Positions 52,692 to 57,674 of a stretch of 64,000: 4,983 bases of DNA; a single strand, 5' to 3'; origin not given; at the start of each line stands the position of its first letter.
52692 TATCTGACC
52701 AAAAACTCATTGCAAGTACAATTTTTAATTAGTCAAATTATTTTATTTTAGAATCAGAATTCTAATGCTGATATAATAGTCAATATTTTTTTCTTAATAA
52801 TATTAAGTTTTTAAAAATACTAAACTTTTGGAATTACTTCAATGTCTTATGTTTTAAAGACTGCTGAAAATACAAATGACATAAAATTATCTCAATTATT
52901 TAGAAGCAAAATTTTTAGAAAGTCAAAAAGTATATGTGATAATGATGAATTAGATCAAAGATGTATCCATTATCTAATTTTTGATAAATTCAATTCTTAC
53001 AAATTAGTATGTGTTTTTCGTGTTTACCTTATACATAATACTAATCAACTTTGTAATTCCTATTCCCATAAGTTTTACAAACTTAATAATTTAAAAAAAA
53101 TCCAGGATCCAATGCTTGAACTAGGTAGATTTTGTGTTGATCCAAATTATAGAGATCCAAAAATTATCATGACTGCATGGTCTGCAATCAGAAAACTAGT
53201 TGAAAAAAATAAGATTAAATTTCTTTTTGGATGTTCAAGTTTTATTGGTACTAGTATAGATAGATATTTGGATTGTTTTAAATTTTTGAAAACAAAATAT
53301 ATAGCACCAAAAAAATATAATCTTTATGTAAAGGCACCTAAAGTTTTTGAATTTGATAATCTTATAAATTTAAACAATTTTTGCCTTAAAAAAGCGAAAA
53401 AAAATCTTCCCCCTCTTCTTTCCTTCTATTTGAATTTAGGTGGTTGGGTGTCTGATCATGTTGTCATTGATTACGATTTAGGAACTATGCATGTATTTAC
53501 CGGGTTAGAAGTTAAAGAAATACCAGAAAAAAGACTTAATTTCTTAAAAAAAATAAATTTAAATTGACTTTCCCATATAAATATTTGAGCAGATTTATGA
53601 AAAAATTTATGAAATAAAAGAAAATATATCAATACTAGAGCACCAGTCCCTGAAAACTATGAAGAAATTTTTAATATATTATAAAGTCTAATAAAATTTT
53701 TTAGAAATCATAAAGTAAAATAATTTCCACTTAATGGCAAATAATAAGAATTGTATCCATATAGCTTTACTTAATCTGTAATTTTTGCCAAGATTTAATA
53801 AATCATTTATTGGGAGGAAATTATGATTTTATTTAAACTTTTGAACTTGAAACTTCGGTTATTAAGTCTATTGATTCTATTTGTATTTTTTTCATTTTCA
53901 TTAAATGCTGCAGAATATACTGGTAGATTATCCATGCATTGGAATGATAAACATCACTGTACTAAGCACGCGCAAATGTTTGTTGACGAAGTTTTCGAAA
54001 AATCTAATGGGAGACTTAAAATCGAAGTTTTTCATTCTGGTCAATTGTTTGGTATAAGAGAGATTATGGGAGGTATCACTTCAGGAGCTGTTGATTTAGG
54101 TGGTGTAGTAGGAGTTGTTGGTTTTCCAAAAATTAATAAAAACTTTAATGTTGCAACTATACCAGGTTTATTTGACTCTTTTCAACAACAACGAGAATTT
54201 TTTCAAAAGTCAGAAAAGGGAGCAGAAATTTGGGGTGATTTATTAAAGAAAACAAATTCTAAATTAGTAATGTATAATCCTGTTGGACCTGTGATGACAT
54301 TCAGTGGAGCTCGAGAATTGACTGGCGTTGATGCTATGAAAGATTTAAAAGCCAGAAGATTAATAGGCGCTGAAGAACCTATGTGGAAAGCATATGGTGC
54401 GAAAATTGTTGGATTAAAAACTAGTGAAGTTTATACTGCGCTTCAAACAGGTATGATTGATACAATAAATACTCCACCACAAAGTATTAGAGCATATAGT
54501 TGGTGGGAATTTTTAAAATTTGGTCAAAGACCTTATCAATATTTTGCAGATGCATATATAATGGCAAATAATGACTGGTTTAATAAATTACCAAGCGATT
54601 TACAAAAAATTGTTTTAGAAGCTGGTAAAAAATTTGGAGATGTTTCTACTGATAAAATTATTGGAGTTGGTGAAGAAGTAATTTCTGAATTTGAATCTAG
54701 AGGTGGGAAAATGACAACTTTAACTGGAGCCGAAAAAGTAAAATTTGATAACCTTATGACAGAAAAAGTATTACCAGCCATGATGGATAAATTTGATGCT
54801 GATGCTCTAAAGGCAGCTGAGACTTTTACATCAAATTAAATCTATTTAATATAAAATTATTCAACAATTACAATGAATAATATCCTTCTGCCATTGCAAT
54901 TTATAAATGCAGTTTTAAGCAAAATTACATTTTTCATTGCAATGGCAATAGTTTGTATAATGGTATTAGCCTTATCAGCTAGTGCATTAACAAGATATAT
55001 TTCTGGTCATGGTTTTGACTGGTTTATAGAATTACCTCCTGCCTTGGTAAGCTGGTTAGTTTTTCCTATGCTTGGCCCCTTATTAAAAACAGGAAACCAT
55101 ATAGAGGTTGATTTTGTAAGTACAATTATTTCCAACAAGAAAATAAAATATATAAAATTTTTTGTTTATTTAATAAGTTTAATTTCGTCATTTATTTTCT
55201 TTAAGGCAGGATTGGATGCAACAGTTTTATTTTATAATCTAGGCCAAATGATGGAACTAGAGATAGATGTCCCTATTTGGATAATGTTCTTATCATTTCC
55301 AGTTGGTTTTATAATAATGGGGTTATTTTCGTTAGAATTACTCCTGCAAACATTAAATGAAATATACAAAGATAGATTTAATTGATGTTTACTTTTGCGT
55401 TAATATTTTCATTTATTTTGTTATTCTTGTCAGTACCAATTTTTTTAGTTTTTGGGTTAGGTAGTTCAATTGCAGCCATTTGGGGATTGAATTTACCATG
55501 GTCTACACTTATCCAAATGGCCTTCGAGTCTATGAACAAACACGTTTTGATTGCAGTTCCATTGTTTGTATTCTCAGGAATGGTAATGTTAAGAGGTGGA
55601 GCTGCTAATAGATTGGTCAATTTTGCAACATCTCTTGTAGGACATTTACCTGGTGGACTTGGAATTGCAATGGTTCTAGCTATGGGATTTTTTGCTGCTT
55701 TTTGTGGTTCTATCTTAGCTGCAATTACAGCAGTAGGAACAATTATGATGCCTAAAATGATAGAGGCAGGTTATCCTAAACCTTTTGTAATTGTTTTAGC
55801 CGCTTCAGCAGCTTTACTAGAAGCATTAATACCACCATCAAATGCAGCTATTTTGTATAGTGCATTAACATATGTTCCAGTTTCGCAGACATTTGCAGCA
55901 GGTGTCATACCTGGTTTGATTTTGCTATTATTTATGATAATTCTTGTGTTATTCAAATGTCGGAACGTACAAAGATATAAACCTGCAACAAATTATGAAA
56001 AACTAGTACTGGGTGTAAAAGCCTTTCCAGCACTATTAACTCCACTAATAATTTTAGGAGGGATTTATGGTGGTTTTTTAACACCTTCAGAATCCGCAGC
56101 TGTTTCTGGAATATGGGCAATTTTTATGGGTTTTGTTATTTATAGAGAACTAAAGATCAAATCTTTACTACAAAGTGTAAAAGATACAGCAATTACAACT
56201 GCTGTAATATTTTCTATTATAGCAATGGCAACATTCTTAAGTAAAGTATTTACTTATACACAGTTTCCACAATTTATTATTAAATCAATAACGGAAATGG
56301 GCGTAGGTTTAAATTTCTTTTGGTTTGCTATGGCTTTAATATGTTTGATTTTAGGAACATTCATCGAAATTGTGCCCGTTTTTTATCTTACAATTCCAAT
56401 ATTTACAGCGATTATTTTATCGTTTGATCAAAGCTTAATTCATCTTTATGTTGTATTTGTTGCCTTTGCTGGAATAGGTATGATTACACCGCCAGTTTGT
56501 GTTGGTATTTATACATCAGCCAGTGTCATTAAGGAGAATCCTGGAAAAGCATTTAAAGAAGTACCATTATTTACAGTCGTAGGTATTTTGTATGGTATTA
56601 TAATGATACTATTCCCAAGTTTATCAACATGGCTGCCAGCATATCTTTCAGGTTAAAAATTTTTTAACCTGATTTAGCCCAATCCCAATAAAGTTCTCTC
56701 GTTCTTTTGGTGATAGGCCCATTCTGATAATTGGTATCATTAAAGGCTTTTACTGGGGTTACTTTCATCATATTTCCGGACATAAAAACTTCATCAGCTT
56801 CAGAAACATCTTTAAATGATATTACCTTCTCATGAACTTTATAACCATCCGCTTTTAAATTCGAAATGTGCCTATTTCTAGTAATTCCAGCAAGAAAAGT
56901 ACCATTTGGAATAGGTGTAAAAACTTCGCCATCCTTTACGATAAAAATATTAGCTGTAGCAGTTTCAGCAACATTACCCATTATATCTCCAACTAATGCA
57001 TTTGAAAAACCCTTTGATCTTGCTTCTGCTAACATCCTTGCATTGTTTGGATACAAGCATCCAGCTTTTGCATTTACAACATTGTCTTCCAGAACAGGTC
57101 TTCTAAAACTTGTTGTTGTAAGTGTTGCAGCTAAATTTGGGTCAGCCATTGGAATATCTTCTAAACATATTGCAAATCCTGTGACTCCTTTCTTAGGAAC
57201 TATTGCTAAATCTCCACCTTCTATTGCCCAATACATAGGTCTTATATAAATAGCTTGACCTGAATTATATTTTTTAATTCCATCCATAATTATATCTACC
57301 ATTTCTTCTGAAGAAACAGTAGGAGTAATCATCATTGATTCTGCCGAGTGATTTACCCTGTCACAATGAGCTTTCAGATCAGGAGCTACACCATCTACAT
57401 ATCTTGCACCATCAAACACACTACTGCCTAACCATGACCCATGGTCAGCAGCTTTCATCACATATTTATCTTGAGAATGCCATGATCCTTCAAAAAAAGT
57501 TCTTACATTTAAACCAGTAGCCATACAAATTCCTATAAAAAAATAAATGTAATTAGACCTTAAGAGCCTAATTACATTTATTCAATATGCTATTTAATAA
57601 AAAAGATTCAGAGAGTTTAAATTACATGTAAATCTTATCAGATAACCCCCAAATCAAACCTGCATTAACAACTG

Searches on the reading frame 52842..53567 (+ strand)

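Call 3: search_protein_families(library=pfam, proteins=[window:52842-53567:+], max_evalue=0.01)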
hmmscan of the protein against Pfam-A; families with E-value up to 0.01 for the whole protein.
window:52842-53567:+ (241 aa): 1 family
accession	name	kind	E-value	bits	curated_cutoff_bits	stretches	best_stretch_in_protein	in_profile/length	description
PF13444.12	Acetyltransf_5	-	7.2e-15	56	22.4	1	30-113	19-101/102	Acetyltransferase (GNAT) domain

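Call 97: search_protein_families(library=ncbifam, proteins=[window:52842-53567:+], max_evalue=0.00001)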
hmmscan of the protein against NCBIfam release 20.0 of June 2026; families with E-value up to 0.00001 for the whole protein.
window:52842-53567:+ (241 aa): 3 families
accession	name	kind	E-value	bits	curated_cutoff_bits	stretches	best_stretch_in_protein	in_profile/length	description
NF052554.1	OrAlActfOlsBRHOCB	equivalog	1.5e-33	116.6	350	1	6-236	11-254/256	L-ornithine N(alpha)-acyltransferase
NF052555.1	OrAlActfOlsBBRUA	equivalog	7.5e-28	97.8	320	1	29-235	59-270/278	l-ornithine N(alpha)-acyltransferase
NF052615.1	orn_lipid_OlsF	equivalog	6.8e-08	31.5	620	1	29-137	340-452/570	bifunctional ornithine lipid synthase OlsF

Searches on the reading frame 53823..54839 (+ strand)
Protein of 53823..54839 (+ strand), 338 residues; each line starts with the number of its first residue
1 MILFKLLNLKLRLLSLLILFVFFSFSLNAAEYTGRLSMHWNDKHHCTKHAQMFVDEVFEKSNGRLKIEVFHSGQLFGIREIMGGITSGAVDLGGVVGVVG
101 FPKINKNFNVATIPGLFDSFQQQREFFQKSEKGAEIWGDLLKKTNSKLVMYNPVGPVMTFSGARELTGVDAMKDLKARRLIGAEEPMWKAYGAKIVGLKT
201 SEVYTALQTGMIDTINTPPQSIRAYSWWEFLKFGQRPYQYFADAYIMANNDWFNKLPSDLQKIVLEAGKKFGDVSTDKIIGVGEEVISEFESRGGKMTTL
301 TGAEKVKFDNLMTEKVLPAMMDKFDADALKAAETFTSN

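Call 3: search_protein_families(library=pfam, proteins=[window:53823-54839:+], max_evalue=0.01)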
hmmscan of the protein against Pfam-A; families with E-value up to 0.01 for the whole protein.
window:53823-54839:+ (338 aa): 1 family
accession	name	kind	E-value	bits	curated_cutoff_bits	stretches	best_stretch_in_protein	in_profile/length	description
PF03480.18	DctP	-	7.1e-41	140.8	23.4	1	37-315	2-278/286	Bacterial extracellular solute-binding protein, family 7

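Call 97: search_protein_families(library=ncbifam, proteins=[window:53823-54839:+], max_evalue=0.00001)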
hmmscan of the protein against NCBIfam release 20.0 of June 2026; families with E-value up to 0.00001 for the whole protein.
window:53823-54839:+ (338 aa): 2 families
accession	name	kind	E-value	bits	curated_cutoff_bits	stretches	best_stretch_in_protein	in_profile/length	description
NF037995.1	TRAP_S1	subfamily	3.5e-33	115.1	50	1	41-308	7-271/271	TRAP transporter substrate-binding protein DctP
TIGR00787.1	dctP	subfamily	1.3e-25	90.3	175.05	1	38-292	3-255/257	DctP family TRAP transporter solute-binding subunit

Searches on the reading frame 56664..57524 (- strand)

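Call 97: search_protein_families(library=ncbifam, proteins=[window:56664-57524:-], max_evalue=0.00001)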
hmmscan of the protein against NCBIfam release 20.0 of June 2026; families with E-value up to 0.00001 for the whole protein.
window:56664-57524:- (286 aa): 18 families
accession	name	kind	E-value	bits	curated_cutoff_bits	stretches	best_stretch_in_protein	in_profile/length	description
NF009896.0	PRK13356.1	equivalog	2.1e-132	440.5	262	1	4-285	5-285/287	branched-chain amino acid aminotransferase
NF005146.0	PRK06606.1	equivalog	3.8e-44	150.9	279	1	21-283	21-292/307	branched-chain amino acid transaminase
TIGR01122.1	ilvE_I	equivalog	3.5e-43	147.9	245.55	1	22-283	13-284/298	branched-chain-amino-acid transaminase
NF005726.0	PRK07544.1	equivalog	9.5e-41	139.8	396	1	24-280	28-285/295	branched-chain amino acid aminotransferase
NF006185.0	PRK08320.1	subfamily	7.2e-39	133.7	363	1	9-279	5-276/292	branched-chain amino acid aminotransferase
NF009126.0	PRK12479.1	equivalog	1.4e-27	96.6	518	1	10-277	7-275/299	branched-chain-amino-acid transaminase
NF005209.0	PRK06680.1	subfamily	4.9e-25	88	320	1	10-284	6-282/286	D-amino-acid transaminase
TIGR03461.1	pabC_Proteo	equivalog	7.6e-25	87.6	176.85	1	167-275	151-259/262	aminodeoxychorismate lyase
NF004761.0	PRK06092.1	equivalog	2.6e-24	85.9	260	1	168-275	154-261/268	aminodeoxychorismate lyase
NF005800.0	PRK07650.1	equivalog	5.8e-23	81.6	308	1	182-280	173-273/290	aminodeoxychorismate lyase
NF005888.0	PRK07849.1-3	equivalog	1.6e-19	69.9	273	1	17-260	23-268/298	aminodeoxychorismate lyase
TIGR01121.1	D_amino_aminoT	equivalog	7.2e-19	68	277.45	1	183-278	172-267/276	D-amino-acid transaminase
NF009897.0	PRK13357.1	equivalog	5.4e-17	61.6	307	1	53-265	92-318/358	branched-chain amino acid aminotransferase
NF009066.0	PRK12400.1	equivalog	1.7e-15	57.2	538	1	156-278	154-274/290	D-amino-acid transaminase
TIGR01123.1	ilvE_II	equivalog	4.8e-15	55.4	250.05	1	41-266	35-275/313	branched-chain-amino-acid transaminase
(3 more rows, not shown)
